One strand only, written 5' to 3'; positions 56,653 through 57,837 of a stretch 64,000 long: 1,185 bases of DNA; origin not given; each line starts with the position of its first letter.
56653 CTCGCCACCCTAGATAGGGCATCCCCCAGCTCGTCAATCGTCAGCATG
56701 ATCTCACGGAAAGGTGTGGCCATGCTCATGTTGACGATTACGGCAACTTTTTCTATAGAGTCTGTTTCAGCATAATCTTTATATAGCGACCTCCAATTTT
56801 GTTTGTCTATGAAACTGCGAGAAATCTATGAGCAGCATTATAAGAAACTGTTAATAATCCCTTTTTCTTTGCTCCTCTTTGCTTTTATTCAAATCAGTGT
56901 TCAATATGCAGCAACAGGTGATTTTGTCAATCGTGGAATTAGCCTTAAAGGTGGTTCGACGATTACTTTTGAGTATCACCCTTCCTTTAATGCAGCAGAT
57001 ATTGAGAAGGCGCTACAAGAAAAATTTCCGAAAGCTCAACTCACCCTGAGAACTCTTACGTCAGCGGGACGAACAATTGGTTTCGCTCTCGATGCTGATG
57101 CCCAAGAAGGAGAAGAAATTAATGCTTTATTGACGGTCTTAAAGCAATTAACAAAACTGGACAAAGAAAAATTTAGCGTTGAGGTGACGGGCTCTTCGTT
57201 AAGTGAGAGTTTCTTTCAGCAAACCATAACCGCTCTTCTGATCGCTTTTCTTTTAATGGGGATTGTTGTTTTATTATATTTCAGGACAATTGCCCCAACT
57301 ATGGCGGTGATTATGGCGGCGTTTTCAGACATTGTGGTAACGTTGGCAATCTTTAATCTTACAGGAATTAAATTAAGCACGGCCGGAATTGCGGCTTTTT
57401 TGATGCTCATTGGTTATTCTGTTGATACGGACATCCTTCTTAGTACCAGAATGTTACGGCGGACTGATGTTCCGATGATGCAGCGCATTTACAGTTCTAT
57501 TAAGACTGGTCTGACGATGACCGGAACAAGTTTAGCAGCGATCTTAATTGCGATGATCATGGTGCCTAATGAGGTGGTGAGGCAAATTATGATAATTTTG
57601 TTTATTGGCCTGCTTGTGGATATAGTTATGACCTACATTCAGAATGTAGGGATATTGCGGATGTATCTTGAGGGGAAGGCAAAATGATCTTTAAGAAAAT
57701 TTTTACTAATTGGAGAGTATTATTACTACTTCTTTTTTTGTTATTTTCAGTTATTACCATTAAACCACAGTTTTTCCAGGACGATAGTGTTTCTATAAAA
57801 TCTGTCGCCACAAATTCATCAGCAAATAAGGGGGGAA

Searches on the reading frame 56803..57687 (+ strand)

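Call 61: search_protein_families(library=pfam, proteins=[window:56803-57687:+], max_evalue=0.00001)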
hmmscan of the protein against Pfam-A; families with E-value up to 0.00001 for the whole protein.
window:56803-57687:+ (294 aa): 1 family
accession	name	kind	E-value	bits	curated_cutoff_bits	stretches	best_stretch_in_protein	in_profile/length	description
PF02355.23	SecD_SecF_C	-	6.1e-29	101.2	20.5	1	112-289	5-187/189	Protein export membrane protein SecD/SecF, C-terminal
